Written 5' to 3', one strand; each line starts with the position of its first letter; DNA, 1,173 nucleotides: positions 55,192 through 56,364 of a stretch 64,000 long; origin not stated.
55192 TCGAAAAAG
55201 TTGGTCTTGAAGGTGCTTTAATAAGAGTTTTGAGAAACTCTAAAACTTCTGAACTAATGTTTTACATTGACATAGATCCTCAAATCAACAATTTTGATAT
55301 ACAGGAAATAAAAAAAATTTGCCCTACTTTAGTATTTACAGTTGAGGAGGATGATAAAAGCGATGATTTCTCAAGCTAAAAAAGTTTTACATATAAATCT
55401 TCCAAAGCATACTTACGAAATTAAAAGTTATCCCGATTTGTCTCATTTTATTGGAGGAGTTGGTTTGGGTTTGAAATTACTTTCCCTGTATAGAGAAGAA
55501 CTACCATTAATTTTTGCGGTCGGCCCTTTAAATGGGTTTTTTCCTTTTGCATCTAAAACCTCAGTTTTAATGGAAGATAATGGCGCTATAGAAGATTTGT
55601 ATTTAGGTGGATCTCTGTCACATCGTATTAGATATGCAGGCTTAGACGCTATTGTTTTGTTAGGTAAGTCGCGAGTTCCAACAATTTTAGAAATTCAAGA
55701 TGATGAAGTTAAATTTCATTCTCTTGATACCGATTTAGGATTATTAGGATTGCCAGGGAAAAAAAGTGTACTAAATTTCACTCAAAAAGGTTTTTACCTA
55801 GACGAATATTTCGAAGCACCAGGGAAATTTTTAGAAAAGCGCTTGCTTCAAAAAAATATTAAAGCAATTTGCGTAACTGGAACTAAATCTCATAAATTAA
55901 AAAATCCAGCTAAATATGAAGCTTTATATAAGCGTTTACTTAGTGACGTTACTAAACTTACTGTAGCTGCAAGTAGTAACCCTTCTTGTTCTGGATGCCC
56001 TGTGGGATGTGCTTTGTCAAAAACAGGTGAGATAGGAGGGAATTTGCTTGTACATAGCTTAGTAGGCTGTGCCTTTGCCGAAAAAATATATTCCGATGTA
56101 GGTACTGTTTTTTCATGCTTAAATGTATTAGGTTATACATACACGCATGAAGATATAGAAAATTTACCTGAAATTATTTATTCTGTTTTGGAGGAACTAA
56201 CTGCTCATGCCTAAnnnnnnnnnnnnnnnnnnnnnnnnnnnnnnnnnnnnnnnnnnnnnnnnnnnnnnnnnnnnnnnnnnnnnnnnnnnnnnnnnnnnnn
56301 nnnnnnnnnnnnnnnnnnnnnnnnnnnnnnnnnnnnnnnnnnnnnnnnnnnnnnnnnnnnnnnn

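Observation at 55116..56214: Ferredoxin-like ORF plus condensed AOR-like (aldehyde:ferredoxin oxidoreductase) ORF translationally coupled inside the gap-pgk-tpi operon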

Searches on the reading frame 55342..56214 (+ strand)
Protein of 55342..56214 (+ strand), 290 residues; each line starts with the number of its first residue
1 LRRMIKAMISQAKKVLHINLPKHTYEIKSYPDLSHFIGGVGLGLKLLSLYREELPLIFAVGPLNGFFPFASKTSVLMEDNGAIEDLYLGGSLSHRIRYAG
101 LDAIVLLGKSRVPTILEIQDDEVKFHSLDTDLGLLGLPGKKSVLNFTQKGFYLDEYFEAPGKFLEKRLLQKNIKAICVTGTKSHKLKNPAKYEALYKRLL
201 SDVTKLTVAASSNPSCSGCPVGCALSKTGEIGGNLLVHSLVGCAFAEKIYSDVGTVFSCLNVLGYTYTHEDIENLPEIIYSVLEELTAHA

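Call 3: search_protein_families(library=pfam, proteins=[window:55342-56214:+], max_evalue=1)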
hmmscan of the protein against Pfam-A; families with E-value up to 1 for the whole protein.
window:55342-56214:+ (290 aa): 2 families
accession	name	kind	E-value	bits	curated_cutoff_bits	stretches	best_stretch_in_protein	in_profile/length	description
PF02730.20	AFOR_N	-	2.7e-22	79.9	29.8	1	14-129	2-130/199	Aldehyde ferredoxin oxidoreductase, N-terminal domain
PF06370.16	DUF1069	-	0.12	12.4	25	1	195-254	107-166/206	Protein of unknown function (DUF1069)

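Call 4: search_protein_families(library=ncbifam, proteins=[window:55342-56214:+], max_evalue=1)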
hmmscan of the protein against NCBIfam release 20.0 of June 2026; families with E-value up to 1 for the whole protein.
window:55342-56214:+ (290 aa): 1 family
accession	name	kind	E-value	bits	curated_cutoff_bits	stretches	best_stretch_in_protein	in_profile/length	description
NF007354.0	PRK09849.1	equivalog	2e-16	59.8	868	1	12-128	9-138/703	aldehyde ferredoxin oxidoreductase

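Call 5: search_solved_structures(query=window:55342-56214:+, max_evalue=1, show_alignments=3)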
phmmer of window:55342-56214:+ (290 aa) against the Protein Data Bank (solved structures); distinct sequences matched with E-value up to 1: 9.
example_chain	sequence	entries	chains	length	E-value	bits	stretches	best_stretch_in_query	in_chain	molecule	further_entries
1b25_A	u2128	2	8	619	3.1e-08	36.6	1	14-128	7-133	PROTEIN (FORMALDEHYDE FERREDOXIN OXIDOREDUCTASE) | FORMALDEHYDE FERREDOXIN OXIDOREDUCTASE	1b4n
6x6u_A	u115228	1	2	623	1.8e-06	30.8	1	50-144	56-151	Formaldehyde:ferredoxin oxidoreductase wor5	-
6x1o_A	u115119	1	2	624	1.8e-06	30.8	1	50-144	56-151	Formaldehyde:ferredoxin oxidoreductase wor5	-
1aor_A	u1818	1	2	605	5.6e-05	25.9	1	52-126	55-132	ALDEHYDE FERREDOXIN OXIDOREDUCTASE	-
9mqx_D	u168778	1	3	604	0.00011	24.9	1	14-126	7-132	Aldehyde:ferredoxin oxidoreductase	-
9q1t_A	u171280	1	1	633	0.00017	24.3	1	30-129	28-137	Tungsten-dependent aldehyde oxidoreductase WOR83 from Haloferax volcanii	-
9g7j_A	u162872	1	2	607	0.0058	19.3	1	13-126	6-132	Aldehyde ferredoxin oxidoreductase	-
4z3w_A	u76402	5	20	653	0.046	16.3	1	15-126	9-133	Benzoyl-CoA reductase, putative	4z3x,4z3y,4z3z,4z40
8c0z_A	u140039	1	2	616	0.093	15.3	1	54-124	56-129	Aldehyde:ferredoxin oxidoreductase,tungsten-containing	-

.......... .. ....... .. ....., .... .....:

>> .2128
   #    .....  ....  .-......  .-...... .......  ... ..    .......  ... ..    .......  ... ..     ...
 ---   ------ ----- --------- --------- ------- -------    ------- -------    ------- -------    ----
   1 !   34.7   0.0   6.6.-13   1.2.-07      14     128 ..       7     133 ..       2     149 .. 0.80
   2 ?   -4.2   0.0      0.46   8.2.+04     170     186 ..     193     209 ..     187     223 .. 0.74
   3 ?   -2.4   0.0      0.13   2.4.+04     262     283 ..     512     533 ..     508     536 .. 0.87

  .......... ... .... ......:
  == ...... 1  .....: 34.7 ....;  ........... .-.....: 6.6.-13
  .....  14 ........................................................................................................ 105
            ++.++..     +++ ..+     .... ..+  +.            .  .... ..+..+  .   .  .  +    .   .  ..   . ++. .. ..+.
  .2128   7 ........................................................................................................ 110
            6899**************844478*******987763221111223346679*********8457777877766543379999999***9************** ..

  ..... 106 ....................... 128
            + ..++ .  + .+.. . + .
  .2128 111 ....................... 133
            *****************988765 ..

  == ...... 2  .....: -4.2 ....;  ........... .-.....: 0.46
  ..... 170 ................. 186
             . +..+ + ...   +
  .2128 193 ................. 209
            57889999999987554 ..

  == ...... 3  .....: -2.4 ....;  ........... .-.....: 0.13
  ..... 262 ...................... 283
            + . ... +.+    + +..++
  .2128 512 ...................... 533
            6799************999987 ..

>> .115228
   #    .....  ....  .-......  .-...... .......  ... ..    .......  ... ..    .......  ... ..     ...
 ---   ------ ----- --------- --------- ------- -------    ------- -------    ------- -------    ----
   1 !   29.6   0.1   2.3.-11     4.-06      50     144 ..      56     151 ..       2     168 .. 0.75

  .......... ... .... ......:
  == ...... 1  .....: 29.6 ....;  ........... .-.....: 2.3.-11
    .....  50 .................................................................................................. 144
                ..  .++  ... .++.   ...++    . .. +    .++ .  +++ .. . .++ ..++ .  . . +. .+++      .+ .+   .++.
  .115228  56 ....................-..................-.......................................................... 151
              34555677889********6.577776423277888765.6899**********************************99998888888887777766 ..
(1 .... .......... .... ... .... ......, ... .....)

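Call 6: find_homologous_proteins(query=window:55342-56214:+, max_evalue=0.001)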
Query window:55342-56214:+ (290 aa): 431 proteins with E <= 0.001 among 2237 candidates; the best 120 are listed.
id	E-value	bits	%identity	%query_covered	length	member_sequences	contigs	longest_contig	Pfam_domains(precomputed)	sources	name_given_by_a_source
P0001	1.5e-184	630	100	98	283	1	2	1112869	PF02730.21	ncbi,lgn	ncbi:MAG: aldehyde ferredoxin oxidoreductase N-terminal domain-containing protein [Patescibacteria g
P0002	1.0e-118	414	63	98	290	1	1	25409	PF02730.21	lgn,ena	-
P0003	1.9e-107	377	60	97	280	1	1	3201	PF02730.21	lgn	-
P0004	3.4e-104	366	58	94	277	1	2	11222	PF02730.21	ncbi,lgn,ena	-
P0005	1.8e-103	364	57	94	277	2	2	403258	PF02730.21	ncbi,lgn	-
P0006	2.8e-103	363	58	95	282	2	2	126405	PF02730.21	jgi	jgi:hypothetical protein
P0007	1.7e-102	361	57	95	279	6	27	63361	PF02730.21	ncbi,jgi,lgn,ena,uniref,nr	ncbi:hypothetical protein A3H26_03035 [candidate division WWE3 bacterium RIFCSPLOWO2_12_FULL_36_10]|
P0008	4.1e-102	359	59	95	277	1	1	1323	PF02730.21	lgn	-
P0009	4.4e-102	359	59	96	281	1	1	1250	PF02730.21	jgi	jgi:hypothetical protein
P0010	1.9e-101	357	56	96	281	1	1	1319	PF02730.21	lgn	-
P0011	6.6e-101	355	56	96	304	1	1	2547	PF02730.21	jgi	-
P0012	8.4e-101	355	56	95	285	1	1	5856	PF02730.21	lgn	-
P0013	1.4e-100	354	56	95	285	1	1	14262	PF02730.21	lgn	-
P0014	1.7e-100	354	54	97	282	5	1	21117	PF02730.21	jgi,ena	-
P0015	2.8e-100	353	53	96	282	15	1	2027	PF02730.21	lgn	-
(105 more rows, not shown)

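Call 7: find_encoding_contigs(protein=P0001, flank=6000, max_places=3)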
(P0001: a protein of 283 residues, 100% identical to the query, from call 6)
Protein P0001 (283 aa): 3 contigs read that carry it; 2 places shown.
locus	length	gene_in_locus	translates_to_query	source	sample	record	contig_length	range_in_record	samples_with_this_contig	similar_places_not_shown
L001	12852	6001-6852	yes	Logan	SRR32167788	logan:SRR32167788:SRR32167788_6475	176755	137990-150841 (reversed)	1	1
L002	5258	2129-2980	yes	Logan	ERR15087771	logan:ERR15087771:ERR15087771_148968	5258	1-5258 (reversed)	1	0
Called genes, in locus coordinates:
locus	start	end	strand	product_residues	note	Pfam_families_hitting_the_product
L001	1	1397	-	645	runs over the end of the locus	PF00580:UvrD-helicase, PF13086:AAA_11 (weak), PF13245:AAA_19, PF13604:AAA_30 (faint), PF01443:Viral_helicase1 (faint), PF13087:AAA_12 (faint), PF13361:UvrD_C, PF13538:UvrD_C_2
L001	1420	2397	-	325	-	PF00768:Peptidase_S11, PF13354:Beta-lactamase2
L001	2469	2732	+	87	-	PF00085:Thioredoxin, PF13098:Thioredoxin_2, PF13905:Thioredoxin_8 (faint), PF14595:Thioredoxin_9 (weak)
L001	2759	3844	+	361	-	PF00044:Gp_dh_N, PF02800:Gp_dh_C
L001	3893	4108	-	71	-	-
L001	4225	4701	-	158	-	-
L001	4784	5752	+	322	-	PF00162:PGK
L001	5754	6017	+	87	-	-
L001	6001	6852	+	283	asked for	PF02730:AFOR_N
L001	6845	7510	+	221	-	PF00121:TIM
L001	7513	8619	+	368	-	PF03816:LytR_cpsA_psr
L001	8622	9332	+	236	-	PF21694:DNA_pol3_delta_C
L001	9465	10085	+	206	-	PF04203:Sortase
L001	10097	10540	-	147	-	-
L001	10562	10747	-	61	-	-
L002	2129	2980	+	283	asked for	PF02730:AFOR_N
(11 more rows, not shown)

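Call 8: find_encoding_contigs(protein=P0007, flank=6000, max_places=4)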
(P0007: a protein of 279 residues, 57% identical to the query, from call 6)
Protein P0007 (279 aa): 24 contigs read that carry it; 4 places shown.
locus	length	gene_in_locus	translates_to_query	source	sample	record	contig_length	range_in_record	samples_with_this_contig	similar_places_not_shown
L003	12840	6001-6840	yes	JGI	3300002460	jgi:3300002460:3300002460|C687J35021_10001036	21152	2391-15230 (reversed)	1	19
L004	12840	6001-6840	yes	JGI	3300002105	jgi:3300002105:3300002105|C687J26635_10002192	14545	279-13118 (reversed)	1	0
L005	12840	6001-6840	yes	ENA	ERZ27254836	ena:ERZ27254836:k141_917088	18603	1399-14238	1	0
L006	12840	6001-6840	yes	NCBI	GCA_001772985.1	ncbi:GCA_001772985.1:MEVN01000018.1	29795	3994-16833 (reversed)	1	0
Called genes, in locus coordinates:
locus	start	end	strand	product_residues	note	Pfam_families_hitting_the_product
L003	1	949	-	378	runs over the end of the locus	PF13439:Glyco_transf_4, PF00534:Glycos_transf_1, PF13692:Glyco_trans_1_4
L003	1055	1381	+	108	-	-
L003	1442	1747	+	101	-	-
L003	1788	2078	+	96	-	-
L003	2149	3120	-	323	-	PF00768:Peptidase_S11, PF02113:Peptidase_S13 (faint), PF13354:Beta-lactamase2 (weak)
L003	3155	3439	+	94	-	PF00085:Thioredoxin, PF13098:Thioredoxin_2, PF13905:Thioredoxin_8 (faint)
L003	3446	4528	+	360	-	PF00044:Gp_dh_N, PF02800:Gp_dh_C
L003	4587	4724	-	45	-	-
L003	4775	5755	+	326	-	PF00162:PGK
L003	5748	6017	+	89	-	-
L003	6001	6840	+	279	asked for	PF02730:AFOR_N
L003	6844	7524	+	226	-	PF00121:TIM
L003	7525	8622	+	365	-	PF03816:LytR_cpsA_psr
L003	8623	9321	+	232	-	PF21694:DNA_pol3_delta_C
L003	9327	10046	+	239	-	PF04203:Sortase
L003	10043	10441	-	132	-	-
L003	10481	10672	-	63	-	-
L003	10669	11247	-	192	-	-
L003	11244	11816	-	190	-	-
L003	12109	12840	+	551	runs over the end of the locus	PF03023:MurJ, PF13440:Polysacc_synt_3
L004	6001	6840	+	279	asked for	PF02730:AFOR_N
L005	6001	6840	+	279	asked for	PF02730:AFOR_N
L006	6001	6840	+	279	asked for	PF02730:AFOR_N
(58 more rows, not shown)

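Call 20: find_related_loci(query=A1, collection=genome_contigs, flank=5000)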
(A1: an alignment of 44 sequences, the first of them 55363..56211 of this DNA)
Query A1 (283 aa) in genome_contigs; peptide patterns used: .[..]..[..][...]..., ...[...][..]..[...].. (x = any residue, [..] = any of these).
98 stretches matched a pattern; 81 encode a relative of the query (tblastn E <= 1e-3); the best 80 are kept; 80 distinct loci.
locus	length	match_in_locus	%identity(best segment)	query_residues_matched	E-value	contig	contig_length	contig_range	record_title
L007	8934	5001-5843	57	1-281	1e-106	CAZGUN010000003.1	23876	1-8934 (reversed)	MAG TPA_asm: uncultured Candidatus Saccharibacteria bacterium isolate SRP136066_co1_184 genome assembly, contig: NODE_18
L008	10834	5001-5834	58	3-280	7e-106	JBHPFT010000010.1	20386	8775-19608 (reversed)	Patescibacteria group bacterium isolate SAG AM-311-K10 NODE_10_length_20386_cov_33.350696, whole genome shotgun sequence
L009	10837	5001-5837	54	4-280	8e-106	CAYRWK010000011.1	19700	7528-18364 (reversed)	MAG TPA_asm: uncultured Candidatus Saccharibacteria bacterium isolate SRP011637_co1_82 genome assembly, contig: NODE_813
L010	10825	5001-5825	56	6-280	1e-104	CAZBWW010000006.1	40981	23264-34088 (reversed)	MAG TPA_asm: uncultured Candidatus Saccharibacteria bacterium isolate SRP329715_co1_384 genome assembly, contig: NODE_12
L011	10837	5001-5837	56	3-279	3e-104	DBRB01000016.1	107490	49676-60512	MAG TPA_asm: candidate division WWE3 bacterium UBA1379 UBA1379_contig_375, whole genome shotgun sequence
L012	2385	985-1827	56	3-281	8e-109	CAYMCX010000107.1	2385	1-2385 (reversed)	MAG TPA_asm: uncultured Candidatus Saccharibacteria bacterium isolate SRP050083_co7_140 genome assembly, contig: NODE_73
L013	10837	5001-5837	57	1-279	6e-104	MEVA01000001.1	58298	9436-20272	MAG: candidate division WWE3 bacterium RIFCSPHIGHO2_01_FULL_42_13 rifcsphigho2_01_scaffold_1026, whole genome shotgun se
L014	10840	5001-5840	53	1-279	4e-103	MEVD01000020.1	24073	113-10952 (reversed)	MAG: candidate division WWE3 bacterium RIFCSPHIGHO2_02_FULL_38_14 rifcsphigho2_02_scaffold_5947, whole genome shotgun se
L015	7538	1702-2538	56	1-277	2e-103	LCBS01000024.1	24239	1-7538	MAG: candidate division WWE3 bacterium GW2011_GWB1_41_6 UU72_C0024, whole genome shotgun sequence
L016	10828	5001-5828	54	5-280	4e-101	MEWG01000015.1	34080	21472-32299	MAG: candidate division WWE3 bacterium RIFOXYD1_FULL_39_9 rifoxyd1_full_scaffold_2146, whole genome shotgun sequence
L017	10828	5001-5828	57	6-282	6e-101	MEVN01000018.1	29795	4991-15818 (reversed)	MAG: candidate division WWE3 bacterium RIFCSPLOWO2_12_FULL_36_10 rifcsplowo2_12_scaffold_2374, whole genome shotgun sequ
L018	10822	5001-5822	57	6-279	6e-101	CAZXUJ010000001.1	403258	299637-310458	MAG TPA_asm: uncultured Candidatus Saccharibacteria bacterium isolate SRP192515_co1_190 genome assembly, contig: NODE_6_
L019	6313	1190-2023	54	3-280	8e-101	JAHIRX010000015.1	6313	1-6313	MAG: Patescibacteria group bacterium isolate MM_PC_MetaG.mb.146 MM_PC_MetaG.mb.146_k141_346631, whole genome shotgun seq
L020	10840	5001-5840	55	1-280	3e-100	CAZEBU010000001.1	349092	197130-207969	MAG TPA_asm: uncultured Candidatus Saccharibacteria bacterium isolate SRP128015_co2_294 genome assembly, contig: NODE_1_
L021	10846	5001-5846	55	3-283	2e-100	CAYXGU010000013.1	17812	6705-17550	MAG TPA_asm: uncultured Candidatus Saccharibacteria bacterium isolate SRP329715_co1_64 genome assembly, contig: NODE_469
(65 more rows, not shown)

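Call 22: predict_structure(alignment_id=A1)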
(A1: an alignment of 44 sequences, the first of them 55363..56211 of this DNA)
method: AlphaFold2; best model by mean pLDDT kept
length: 283 residues; sequences in the alignment: 44
mean_pLDDT: 91.5   pTM: 0.91
mean pLDDT of the five models: 91.5, 90.5, 90.2, 88.2, 87.2
residues with pLDDT >= 90: 210; 70-90: 68; 50-70: 4; < 50: 1
segments of 3 or more residues with pLDDT < 50: none
pLDDT, mean of each block of 10 residues (from residue 1): 82 98 93 95 95 93 91 91 93 97 98 97 94 93 91 92 97 91 94 90 82 80 85 89 92 92 92 91 68
secondary structure, 60 per line:
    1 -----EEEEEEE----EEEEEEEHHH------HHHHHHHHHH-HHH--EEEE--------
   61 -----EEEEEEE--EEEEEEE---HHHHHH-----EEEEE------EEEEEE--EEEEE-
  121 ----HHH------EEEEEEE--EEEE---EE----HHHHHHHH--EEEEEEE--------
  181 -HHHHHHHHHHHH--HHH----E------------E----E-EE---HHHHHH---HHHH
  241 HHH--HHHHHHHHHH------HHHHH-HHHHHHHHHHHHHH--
elements in order: E6-12 E17-23 H33-42 E49-52 E66-72 E75-81 H85-90 E96-100 E107-112 E115-119 E134-140 E143-146 H156-163 E166-172 H182-193 H228-233 H237-243 H246-255 H262-266 H268-281

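Call 25: fold_search(model_id=the predicted structure, library=pdb)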
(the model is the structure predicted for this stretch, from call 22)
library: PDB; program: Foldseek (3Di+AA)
matches with E <= 10: 171; with E <= 0.001: 9
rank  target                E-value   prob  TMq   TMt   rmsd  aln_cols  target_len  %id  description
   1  9mqx_D                1.6e-14  1.00  0.61  0.30  15.2       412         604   19  Electron-bifurcating Tungstopyranopterin-containing aldehyde oxidoreductase with NADH (released 2025-07-16)
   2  1b25_A                4.2e-14  1.00  0.60  0.29  16.0       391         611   17  FORMALDEHYDE FERREDOXIN OXIDOREDUCTASE FROM PYROCOCCUS FURIOSUS (released 1999-03-24)
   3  1aor_A                1.4e-13  1.00  0.62  0.30  11.0       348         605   18  STRUCTURE OF A HYPERTHERMOPHILIC TUNGSTOPTERIN ENZYME, ALDEHYDE FERREDOXIN OXIDOREDUCTASE (released 1995-04-20)
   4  9g7j_A                3.9e-13  1.00  0.63  0.31  15.6       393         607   18  Crystal structure of the tungsten-dependent aldehyde:ferredoxin oxidoreductase from Clostridium autoethanogenum. (released 2025-05-28)
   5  6x1o_C                2.4e-12  1.00  0.58  0.28  15.6       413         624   16  WOR5 from Pyrococcus furiosus, as crystallized (released 2021-11-24)
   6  4z3w_A                2.5e-12  1.00  0.57  0.26   5.8       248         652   21  Active site complex BamBC of Benzoyl Coenzyme A reductase in complex with 1,5 Dienoyl-CoA (released 2015-06-24)
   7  6x1o_A                2.9e-12  1.00  0.56  0.27  13.1       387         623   17  WOR5 from Pyrococcus furiosus, as crystallized (released 2021-11-24)
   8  4z3w_C                3.8e-12  1.00  0.57  0.26   5.4       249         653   21  Active site complex BamBC of Benzoyl Coenzyme A reductase in complex with 1,5 Dienoyl-CoA (released 2015-06-24)
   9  8c0z_A                5.0e-11  1.00  0.63  0.30  10.6       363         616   15  CryoEM structure of a tungsten-containing aldehyde oxidoreductase from Aromatoleum aromaticum (released 2023-05-31)
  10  6u4k                  2.1e-02  0.14  0.14  0.12  21.7       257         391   12  Human talin2 residues 1-403 (released 2020-07-08)
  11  7sbi_A                3.6e-02  0.21  0.15  0.24  14.1       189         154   11  Tandem diubiquitin-like domain from chicken 2'-5'-oligoadenylate synthetase-like protein (released 2022-01-12)
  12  2w9n                  3.8e-02  0.21  0.15  0.24  18.5       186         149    9  crystal structure of linear di-ubiquitin (released 2009-04-28)
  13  8ftb                  4.3e-02  0.10  0.16  0.13  25.4       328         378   10  Crystal structure of integrin beta-2 tail bound to the FERM-folded talin head domain with a K306Q mutation (released 2024-07-03)
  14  8fse_B                6.1e-02  0.08  0.16  0.13  25.4       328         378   10  Crystal structure of integrin beta-2 tail bound to the FERM-folded talin head domain (released 2024-07-03)
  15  8t0a                  1.8e-01  0.10  0.17  0.14  21.2       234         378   10  Crystal structure of integrin beta-2 tail bound to the FERM-folded talin head domain with a Y270E mutation (released 2024-10-30)
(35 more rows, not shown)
